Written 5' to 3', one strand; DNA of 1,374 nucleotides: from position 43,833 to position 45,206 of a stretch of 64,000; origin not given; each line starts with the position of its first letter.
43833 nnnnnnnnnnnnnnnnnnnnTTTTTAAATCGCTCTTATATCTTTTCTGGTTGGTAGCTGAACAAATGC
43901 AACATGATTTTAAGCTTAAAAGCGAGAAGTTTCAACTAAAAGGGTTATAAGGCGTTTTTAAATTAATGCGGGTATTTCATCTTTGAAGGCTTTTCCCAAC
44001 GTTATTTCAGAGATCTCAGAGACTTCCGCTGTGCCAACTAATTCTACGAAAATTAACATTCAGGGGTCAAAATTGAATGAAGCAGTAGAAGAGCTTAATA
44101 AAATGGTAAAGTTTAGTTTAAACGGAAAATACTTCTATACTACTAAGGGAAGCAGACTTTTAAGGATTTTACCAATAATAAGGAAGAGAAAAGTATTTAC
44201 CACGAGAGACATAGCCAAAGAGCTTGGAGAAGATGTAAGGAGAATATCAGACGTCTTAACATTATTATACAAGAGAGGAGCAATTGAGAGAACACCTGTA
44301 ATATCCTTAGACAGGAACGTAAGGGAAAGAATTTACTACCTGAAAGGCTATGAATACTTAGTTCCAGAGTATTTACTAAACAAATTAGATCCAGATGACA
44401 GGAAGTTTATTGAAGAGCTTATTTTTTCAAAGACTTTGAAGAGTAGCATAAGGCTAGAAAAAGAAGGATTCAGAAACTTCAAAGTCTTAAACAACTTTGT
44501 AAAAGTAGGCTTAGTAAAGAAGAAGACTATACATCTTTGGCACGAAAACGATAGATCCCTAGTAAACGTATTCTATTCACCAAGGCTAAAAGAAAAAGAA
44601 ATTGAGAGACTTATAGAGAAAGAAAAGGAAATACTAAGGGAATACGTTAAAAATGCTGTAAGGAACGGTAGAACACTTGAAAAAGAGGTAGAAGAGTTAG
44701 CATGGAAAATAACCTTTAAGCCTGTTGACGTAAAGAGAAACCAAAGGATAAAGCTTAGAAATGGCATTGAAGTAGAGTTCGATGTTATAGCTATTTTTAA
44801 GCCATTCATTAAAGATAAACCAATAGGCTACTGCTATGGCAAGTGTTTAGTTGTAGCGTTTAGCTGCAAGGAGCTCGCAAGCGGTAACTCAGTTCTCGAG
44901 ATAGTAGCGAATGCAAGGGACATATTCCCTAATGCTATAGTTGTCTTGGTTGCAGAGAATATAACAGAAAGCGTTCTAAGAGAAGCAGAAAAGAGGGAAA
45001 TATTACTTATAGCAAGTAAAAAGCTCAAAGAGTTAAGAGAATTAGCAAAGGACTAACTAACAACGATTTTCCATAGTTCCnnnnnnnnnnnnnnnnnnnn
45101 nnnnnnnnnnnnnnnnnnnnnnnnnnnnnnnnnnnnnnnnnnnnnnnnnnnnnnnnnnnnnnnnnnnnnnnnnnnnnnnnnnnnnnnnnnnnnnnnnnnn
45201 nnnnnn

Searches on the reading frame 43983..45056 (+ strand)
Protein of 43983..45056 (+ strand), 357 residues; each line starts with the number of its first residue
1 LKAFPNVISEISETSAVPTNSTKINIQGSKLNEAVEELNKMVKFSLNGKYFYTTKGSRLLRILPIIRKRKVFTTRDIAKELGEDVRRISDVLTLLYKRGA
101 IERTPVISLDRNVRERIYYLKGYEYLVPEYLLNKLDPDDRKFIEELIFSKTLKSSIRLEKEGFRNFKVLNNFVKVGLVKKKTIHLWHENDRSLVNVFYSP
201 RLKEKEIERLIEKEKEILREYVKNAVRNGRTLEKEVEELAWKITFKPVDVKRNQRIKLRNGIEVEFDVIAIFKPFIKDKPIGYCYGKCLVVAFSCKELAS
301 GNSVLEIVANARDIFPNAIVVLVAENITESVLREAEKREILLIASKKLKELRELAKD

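Call 3: search_protein_families(library=pfam, proteins=[window:43983-45056:+], max_evalue=1)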
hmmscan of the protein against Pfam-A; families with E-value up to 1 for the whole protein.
window:43983-45056:+ (357 aa): 8 families
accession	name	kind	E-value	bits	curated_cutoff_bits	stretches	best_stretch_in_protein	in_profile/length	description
PF01978.25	TrmB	-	0.00092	19.5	25.6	1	68-105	19-56/68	Sugar-specific transcriptional regulator TrmB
PF25212.1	HVO_A0114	-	0.0063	16.7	27.6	1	59-104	24-69/84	HVO_A0114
PF19187.6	HTH_PafC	-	0.022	15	32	1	57-114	4-61/115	PafC helix-turn-helix domain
PF01047.28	MarR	-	0.042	14.2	24.6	1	60-105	6-51/59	MarR family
PF03962.21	Mnd1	-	0.073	13.8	23.5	0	204-226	14-36/60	Mnd1 HTH domain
PF02319.26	E2F_TDP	-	0.12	12.6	25.7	1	66-104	16-56/65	E2F/DP family winged-helix DNA-binding domain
PF13338.12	AbiEi_4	-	0.14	12.7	25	1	62-103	3-40/49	Transcriptional regulator, AbiEi antitoxin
PF14163.11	SieB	-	0.23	11.5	26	0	203-227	71-95/147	Super-infection exclusion protein B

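Call 4: search_protein_families(library=phrogs, proteins=[window:43983-45056:+], max_evalue=1)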
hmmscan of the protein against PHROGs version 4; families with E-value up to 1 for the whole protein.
window:43983-45056:+ (357 aa): 6 families
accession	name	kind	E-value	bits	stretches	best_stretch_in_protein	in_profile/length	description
phrog_3502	-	unknown function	0.0016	19.5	1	43-108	40-108/131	-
phrog_142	-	moron, auxiliary metabolic gene and host takeover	0.033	15.3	1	61-103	16-58/116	Ren-like exclusion protein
phrog_2030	-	transcription regulation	0.11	13.1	1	62-104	19-62/202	transcriptional regulator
phrog_23784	-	unknown function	0.15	12.9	0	176-194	6-24/126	-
phrog_1368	-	transcription regulation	0.19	12.5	1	54-104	8-60/101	transcriptional regulator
phrog_11214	-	unknown function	0.46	11.5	0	59-104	53-98/123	-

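Call 37: search_protein_families(library=ncbifam, proteins=[window:43983-45056:+], max_evalue=0.01)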
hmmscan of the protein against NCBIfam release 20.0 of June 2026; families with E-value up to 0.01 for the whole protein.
window:43983-45056:+ (357 aa): 0 families

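Call 105: search_protein_families(library=padloc, proteins=[window:43983-45056:+], max_evalue=0.01)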
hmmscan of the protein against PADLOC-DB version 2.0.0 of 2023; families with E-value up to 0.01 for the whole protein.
window:43983-45056:+ (357 aa): 2 families
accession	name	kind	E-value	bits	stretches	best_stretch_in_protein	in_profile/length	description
PDLC01866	CARF3--CARF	-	0.0041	15.1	0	32-115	116-191/207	-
PDLC01457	WYL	-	0.0093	13.6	0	57-88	4-35/229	"CAS-I,CAS-II,CAS-III,CAS-IV,CAS-V,CAS-VI; associated_signaling"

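Call 106: search_solved_structures(query=window:43983-45056:+, max_evalue=1)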
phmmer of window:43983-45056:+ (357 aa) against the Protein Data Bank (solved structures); distinct sequences matched with E-value up to 1: 4.
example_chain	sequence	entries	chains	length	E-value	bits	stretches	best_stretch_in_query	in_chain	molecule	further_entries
2l54_A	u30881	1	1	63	0.35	13.4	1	54-103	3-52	Double-stranded RNA-specific adenosine deaminase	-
1qgp_A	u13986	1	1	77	0.46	13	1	51-103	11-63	PROTEIN (DOUBLE STRANDED RNA ADENOSINE DEAMINASE)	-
1qbj_A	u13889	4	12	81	0.6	12.6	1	52-103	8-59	PROTEIN (DOUBLE-STRANDED RNA SPECIFIC ADENOSINE DEAMINASE (ADAR1)) | Double-stranded RNA-specific adenosine deaminase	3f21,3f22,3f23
8gbc_A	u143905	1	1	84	0.95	12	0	57-103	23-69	Double-stranded RNA-specific adenosine deaminase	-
